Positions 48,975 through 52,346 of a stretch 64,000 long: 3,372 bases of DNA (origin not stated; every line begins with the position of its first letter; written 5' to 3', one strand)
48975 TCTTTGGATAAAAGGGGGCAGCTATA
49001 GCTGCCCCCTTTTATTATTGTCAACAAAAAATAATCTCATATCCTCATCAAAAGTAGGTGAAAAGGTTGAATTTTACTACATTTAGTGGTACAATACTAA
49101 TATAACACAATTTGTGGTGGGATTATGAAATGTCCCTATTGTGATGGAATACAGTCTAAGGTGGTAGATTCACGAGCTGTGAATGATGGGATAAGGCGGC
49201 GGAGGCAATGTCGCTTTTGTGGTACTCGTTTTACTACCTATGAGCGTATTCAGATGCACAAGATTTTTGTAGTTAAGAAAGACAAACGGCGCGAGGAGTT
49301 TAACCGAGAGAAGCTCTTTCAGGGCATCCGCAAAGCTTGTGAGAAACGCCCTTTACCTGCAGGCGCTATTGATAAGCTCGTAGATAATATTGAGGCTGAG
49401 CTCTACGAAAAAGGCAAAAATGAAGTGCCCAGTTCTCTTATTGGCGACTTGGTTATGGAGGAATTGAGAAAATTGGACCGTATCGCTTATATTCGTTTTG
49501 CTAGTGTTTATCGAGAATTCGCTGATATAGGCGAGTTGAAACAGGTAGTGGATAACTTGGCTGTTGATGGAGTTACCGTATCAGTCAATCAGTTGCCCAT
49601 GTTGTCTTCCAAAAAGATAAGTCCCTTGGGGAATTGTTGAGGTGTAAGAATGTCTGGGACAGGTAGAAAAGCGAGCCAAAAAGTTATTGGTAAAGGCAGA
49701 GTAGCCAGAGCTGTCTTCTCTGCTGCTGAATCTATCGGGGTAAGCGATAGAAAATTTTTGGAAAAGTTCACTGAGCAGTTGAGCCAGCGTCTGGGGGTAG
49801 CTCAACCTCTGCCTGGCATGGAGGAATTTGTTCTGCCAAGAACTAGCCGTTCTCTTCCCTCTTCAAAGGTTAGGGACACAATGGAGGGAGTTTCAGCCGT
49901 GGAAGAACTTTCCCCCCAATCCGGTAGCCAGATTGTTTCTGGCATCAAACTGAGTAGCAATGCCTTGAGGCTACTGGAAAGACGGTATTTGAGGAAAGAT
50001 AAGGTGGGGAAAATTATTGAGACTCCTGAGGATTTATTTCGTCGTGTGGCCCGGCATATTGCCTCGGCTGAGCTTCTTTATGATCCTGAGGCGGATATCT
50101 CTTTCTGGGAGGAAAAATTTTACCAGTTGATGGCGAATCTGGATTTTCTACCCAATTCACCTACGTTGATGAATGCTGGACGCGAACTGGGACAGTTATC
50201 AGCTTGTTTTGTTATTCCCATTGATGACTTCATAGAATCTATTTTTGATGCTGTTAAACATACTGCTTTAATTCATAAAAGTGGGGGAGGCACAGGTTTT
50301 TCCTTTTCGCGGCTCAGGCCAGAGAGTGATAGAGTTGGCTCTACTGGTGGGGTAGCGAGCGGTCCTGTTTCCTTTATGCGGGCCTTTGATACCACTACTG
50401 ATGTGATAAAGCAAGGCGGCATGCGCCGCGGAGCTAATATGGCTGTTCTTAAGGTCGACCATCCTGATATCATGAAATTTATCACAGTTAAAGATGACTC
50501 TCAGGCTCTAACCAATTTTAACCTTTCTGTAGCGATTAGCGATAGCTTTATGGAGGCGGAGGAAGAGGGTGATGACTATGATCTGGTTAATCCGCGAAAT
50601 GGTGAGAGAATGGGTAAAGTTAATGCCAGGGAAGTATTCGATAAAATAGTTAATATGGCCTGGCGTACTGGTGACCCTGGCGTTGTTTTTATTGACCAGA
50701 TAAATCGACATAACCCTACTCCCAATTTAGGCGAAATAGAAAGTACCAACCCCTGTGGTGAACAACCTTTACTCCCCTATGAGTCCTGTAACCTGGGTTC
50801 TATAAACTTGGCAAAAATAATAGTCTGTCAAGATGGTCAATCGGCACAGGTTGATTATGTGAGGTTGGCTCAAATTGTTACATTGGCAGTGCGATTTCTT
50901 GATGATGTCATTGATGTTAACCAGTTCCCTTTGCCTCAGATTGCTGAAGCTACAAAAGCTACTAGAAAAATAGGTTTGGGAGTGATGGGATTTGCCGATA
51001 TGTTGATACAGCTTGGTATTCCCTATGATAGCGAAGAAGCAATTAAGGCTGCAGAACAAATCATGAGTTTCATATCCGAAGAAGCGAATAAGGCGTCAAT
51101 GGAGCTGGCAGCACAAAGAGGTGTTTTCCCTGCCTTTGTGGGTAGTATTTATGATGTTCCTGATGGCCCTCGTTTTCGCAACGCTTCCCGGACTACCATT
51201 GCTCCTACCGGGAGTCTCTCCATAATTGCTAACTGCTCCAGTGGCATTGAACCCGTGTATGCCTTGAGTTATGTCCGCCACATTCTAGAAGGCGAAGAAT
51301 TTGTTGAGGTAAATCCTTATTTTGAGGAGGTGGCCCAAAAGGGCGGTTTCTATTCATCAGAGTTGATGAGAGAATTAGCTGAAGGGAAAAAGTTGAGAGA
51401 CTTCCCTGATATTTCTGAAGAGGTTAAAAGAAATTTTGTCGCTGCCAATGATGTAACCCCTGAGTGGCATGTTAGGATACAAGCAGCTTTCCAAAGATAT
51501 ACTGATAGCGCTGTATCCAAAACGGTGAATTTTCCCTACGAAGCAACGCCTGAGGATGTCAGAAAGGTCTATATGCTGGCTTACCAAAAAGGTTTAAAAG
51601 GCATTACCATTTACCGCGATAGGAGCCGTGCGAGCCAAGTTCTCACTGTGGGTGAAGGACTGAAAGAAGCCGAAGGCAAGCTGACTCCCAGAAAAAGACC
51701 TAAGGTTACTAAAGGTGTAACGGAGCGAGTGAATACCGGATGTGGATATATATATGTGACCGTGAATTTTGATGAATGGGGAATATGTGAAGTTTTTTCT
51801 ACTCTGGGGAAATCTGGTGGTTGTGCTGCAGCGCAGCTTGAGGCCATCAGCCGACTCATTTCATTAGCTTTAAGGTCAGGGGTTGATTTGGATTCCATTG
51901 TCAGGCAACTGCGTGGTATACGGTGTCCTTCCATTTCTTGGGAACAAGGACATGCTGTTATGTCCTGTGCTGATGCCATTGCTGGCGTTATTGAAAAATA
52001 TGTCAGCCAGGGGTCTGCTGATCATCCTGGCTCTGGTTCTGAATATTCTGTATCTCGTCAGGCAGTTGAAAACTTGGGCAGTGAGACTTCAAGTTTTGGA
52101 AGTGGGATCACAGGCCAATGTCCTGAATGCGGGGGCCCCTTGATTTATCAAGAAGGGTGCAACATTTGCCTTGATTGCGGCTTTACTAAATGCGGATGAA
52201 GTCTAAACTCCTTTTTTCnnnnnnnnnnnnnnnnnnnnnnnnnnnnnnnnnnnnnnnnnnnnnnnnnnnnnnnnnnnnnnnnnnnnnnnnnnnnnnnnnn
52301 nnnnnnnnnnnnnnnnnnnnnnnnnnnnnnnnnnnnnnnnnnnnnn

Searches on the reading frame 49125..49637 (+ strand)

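Call 92: search_protein_families(library=ncbifam, proteins=[window:49125-49637:+], max_evalue=1e-10)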
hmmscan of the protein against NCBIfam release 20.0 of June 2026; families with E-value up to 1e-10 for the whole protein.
window:49125-49637:+ (171 aa): 1 family
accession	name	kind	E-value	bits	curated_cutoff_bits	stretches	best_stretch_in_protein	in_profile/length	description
TIGR00244.1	TIGR00244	equivalog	7.7e-55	185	124.65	1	1-144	1-146/147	transcriptional regulator NrdR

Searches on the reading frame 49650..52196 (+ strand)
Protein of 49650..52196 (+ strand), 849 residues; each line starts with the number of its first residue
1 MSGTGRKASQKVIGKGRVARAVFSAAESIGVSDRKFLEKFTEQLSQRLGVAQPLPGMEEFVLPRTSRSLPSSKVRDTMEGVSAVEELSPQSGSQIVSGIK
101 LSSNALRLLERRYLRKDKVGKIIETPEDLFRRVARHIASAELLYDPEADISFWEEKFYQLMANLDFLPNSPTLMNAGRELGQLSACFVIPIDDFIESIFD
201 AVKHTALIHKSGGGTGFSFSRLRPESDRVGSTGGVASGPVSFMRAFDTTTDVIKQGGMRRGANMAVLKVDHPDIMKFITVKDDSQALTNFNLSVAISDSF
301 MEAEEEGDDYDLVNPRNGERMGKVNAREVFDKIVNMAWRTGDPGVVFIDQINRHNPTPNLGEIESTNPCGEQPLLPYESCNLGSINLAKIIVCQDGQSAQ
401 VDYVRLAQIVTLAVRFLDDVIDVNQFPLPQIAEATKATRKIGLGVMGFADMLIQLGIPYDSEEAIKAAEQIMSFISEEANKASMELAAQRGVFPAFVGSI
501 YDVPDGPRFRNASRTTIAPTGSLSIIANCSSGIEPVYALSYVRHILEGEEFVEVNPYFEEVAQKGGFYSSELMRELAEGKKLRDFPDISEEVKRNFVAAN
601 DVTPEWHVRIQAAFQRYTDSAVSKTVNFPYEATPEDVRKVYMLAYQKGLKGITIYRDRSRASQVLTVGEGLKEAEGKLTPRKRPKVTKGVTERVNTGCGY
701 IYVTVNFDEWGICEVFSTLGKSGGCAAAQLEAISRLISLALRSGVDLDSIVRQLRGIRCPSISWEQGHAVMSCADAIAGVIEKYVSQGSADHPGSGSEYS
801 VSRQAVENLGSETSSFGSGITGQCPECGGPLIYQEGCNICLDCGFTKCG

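Call 92: search_protein_families(library=ncbifam, proteins=[window:49650-52196:+], max_evalue=1e-10)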
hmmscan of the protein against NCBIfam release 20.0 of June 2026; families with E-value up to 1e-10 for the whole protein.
window:49650-52196:+ (849 aa): 21 families
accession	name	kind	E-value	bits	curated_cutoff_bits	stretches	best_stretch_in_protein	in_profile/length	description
NF006417.0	PRK08665.1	equivalog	0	1188.2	961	1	97-849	8-759/759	vitamin B12-dependent ribonucleotide reductase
NF005010.0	PRK06406.1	subfamily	4.5e-258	858.5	1125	2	152-677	218-737/771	vitamin B12-dependent ribonucleotide reductase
TIGR02504.1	NrdJ_Z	equivalog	1.6e-224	747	399.95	1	106-665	2-606/606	adenosylcobalamin-dependent ribonucleoside-diphosphate reductase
NF006207.0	PRK08332.1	equivalog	6.5e-147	491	2400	4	215-369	701-860/1684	vitamin B12-dependent ribonucleotide reductase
NF005122.0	PRK06556.1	equivalog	4.3e-124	415.3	859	3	287-496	285-490/960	vitamin B12-dependent ribonucleotide reductase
TIGR02506.1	NrdE_NrdA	equivalog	1.8e-107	360.3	341.05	2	105-501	3-427/616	ribonucleoside-diphosphate reductase subunit alpha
NF005991.0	PRK08115.1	equivalog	1.1e-89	301.5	854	3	323-499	432-606/858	vitamin B12-dependent ribonucleotide reductase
NF005401.0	PRK06948.1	subfamily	8.7e-89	298.8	906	1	125-671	32-596/604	ribonucleotide reductase-like protein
NF006577.0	PRK09102.1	equivalog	8.5e-88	295.1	620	1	100-663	24-573/604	ribonucleoside-diphosphate reductase subunit alpha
NF005544.0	PRK07207.1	equivalog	8.3e-85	285.3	965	3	322-502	541-721/965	ribonucleoside-diphosphate reductase subunit alpha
NF005736.0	PRK07562.1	equivalog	1.3e-81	274.8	1737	3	289-496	396-600/1222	vitamin B12-dependent ribonucleotide reductase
NF005101.0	PRK06539.1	equivalog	9.6e-75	252.1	988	3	321-501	393-572/822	ribonucleoside-diphosphate reductase subunit alpha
NF006665.0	PRK09209.1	equivalog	4.3e-67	227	1057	2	103-317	158-372/761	ribonucleoside-diphosphate reductase subunit alpha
NF009029.0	PRK12365.1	equivalog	1.3e-66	225.3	1350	3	322-502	624-803/1046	ribonucleoside-diphosphate reductase subunit alpha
NF005483.0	PRK07088.1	equivalog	7.3e-65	219.5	1214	2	104-317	161-374/764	ribonucleoside-diphosphate reductase subunit alpha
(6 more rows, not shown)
